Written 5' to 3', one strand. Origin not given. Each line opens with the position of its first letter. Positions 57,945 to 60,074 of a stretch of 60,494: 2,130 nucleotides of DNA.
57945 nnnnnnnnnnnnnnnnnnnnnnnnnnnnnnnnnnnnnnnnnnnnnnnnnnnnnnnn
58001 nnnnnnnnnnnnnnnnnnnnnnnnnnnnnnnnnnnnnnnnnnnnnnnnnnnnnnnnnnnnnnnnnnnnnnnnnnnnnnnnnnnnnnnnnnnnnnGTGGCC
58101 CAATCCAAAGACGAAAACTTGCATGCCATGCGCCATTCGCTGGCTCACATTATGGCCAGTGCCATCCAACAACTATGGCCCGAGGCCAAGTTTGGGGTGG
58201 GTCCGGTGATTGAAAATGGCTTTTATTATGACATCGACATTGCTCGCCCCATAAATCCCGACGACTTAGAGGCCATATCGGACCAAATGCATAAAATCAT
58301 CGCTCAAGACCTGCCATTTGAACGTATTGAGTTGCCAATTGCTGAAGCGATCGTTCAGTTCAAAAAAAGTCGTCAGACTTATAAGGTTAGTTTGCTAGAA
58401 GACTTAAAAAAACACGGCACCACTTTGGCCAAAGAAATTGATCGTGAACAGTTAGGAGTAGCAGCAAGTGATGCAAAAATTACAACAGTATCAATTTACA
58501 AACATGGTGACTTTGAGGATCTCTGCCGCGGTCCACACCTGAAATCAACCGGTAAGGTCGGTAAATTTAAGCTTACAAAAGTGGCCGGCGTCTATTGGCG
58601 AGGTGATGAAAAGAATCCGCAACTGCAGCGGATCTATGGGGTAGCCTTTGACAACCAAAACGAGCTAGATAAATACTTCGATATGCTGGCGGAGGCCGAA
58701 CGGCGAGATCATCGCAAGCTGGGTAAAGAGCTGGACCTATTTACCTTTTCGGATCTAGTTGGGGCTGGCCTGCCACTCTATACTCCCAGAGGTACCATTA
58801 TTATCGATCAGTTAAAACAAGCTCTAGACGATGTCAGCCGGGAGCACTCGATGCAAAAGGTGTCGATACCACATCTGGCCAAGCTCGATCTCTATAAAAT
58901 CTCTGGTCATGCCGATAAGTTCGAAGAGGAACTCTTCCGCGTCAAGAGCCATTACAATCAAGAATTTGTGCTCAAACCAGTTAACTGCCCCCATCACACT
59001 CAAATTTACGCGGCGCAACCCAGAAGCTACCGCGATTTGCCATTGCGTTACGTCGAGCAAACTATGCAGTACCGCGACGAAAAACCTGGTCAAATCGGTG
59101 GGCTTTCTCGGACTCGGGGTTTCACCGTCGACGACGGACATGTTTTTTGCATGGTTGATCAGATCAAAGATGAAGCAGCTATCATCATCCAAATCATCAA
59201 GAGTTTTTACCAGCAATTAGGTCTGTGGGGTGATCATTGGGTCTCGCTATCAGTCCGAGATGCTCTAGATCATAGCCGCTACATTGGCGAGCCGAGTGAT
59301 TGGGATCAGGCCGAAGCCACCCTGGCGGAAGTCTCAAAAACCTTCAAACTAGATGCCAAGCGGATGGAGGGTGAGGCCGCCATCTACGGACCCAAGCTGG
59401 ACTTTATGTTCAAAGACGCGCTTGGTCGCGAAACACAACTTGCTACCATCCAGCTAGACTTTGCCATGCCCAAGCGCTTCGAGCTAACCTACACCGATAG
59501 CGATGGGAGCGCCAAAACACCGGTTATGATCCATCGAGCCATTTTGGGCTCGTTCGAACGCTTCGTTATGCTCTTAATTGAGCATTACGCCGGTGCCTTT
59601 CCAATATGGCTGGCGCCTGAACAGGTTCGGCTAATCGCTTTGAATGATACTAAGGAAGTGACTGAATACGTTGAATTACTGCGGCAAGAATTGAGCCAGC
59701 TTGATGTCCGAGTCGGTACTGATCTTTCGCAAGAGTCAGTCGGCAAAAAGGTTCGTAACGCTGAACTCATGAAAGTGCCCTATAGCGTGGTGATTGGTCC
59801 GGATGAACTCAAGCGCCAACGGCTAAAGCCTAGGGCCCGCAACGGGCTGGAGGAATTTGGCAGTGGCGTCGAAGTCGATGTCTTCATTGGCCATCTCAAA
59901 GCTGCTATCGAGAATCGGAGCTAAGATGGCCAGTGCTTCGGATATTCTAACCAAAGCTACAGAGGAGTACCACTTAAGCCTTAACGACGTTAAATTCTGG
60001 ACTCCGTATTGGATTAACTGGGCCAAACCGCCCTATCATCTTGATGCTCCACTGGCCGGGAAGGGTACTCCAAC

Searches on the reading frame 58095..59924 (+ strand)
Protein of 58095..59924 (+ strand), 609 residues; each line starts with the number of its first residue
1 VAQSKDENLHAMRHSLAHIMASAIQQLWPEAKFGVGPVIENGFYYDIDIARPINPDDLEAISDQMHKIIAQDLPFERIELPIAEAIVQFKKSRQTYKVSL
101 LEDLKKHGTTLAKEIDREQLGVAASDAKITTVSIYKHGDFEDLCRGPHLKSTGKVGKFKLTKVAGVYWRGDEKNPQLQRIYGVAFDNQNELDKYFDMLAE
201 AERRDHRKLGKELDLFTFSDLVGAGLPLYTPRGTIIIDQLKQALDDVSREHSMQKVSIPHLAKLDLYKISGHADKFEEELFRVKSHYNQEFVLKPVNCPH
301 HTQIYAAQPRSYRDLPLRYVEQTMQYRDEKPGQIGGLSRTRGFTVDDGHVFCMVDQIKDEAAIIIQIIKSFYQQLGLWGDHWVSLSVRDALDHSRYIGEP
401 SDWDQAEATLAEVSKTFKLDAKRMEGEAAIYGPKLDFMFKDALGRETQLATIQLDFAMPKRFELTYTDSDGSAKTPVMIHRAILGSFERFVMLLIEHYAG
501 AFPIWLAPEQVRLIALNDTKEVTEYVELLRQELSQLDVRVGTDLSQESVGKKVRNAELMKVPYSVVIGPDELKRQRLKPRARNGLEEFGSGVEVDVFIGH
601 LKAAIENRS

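Call 9: search_protein_families(library=ncbifam, proteins=[window:58095-59924:+])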
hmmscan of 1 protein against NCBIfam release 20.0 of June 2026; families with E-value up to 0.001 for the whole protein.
window:58095-59924:+ (609 aa): 12 families
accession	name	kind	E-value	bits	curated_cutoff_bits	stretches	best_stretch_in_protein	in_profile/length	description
TIGR00418.1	thrS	equivalog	2.7e-181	604.3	383.65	1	13-602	1-562/565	threonine--tRNA ligase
NF003068.0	PRK03991.1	equivalog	5.5e-58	196.8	484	1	200-594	193-581/613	threonine--tRNA ligase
NF006625.0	PRK09194.1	equivalog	7.7e-27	94.4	558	2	222-354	35-166/559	proline--tRNA ligase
NF008979.1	PRK12325.1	exception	6.4e-24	84.6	550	2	223-355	36-167/437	proline--tRNA ligase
TIGR00409.1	proS_fam_II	equivalog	1.3e-22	80.5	306.7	2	222-353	35-165/568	proline--tRNA ligase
TIGR00408.1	proS_fam_I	equivalog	1.1e-21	77.3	437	2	225-376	29-186/475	proline--tRNA ligase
TIGR00442.1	hisS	equivalog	1.5e-13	50.5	286.75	1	229-389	9-163/406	histidine--tRNA ligase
TIGR00389.1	glyS_dimeric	equivalog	4.8e-10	38.6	243.3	1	502-586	465-548/565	glycine--tRNA ligase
NF011500.0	PRK14938.1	equivalog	1.2e-08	34.3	362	1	495-586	261-350/387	Ser-tRNA(Thr) hydrolase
NF003211.1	PRK04173.1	equivalog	2.2e-08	33.4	312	0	502-585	358-440/454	glycine--tRNA ligase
TIGR00414.1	serS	equivalog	1.5e-05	24.2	301.65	1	197-377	133-316/418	serine--tRNA ligase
TIGR00344.1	alaS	equivalog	0.00018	19.9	457.05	0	10-166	553-681/847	alanine--tRNA ligase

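Call 10: find_related_loci(query=window:58095-59921:+, collection=genome_contigs, flank=1500)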
Query window:58095-59921:+ (609 aa) in genome_contigs; peptide patterns used: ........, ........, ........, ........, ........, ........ (x = any residue, [..] = any of these).
598 stretches matched a pattern (row limit reached: there are more); 569 encode a relative of the query (tblastn E <= 1e-3); the best 80 are kept; 80 distinct loci.
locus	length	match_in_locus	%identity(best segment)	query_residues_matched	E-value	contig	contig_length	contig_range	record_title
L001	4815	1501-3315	75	5-609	0e+0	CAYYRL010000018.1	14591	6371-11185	MAG TPA_asm: uncultured Candidatus Saccharimonadales bacterium isolate SRP200132_co2_252 genome assembly, contig: NODE_3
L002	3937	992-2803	70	7-609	0e+0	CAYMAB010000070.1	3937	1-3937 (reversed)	MAG TPA_asm: uncultured Candidatus Saccharimonadales bacterium isolate binchicken_co54_498 genome assembly, contig: NODE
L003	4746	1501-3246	69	6-585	0e+0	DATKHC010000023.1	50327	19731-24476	MAG TPA_asm: Candidatus Saccharimonadales bacterium isolate SMAG_U14567 k141_91589, whole genome shotgun sequence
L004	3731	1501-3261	66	1-585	0e+0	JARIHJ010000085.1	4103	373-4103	MAG: Candidatus Saccharibacteria bacterium isolate CullarsAll.DT.35 k141_766589, whole genome shotgun sequence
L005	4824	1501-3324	63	5-608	0e+0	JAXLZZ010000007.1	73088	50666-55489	MAG: Candidatus Saccharimonadales bacterium isolate STL-PAT15 C2.224.fa-7, whole genome shotgun sequence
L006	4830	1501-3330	65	5-609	0e+0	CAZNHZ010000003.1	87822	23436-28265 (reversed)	MAG TPA_asm: uncultured Candidatus Saccharibacteria bacterium isolate SRP285395_co1_111 genome assembly, contig: NODE_26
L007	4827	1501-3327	63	5-609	0e+0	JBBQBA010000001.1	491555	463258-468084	MAG: Candidatus Saccharimonadales bacterium isolate Co_metawrap_1413 Cmw_1413_k141_20073993_length_491555_cov_14.0223, w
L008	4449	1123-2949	63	6-609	0e+0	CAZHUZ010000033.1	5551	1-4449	MAG TPA_asm: uncultured Candidatus Saccharibacteria bacterium isolate SRP285395_co1_275 genome assembly, contig: NODE_27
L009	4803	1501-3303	65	6-609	0e+0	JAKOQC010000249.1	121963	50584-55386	MAG: bacterium isolate all_maxbin.105 k201_749839, whole genome shotgun sequence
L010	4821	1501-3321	62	1-608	0e+0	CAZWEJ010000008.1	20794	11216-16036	MAG TPA_asm: uncultured Candidatus Saccharimonadales bacterium isolate SRP133034_co1_271 genome assembly, contig: NODE_2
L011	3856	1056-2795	64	8-586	0e+0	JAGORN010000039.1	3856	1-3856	Candidatus Saccharibacteria bacterium isolate Gw_Eff_bin_272 Gw_Eff_93996_length_3856_cov_7.390990, whole genome shotgun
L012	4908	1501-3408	60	7-609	0e+0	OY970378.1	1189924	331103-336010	MAG: Candidatus Parcubacteria bacterium isolate MFD01275.bin.c.8 genome assembly, chromosome: 1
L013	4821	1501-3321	63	1-608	0e+0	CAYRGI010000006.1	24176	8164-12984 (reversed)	MAG TPA_asm: uncultured Candidatus Saccharimonadales bacterium isolate SRP278252_co2_156 genome assembly, contig: NODE_4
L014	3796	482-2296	62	4-608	0e+0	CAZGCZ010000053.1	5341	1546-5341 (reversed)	MAG TPA_asm: uncultured Candidatus Saccharibacteria bacterium isolate binchicken_co84_502 genome assembly, contig: k141_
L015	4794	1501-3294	61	5-598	0e+0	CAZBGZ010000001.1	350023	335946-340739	MAG TPA_asm: uncultured Candidatus Saccharibacteria bacterium isolate SRP173033_co1_216 genome assembly, contig: NODE_15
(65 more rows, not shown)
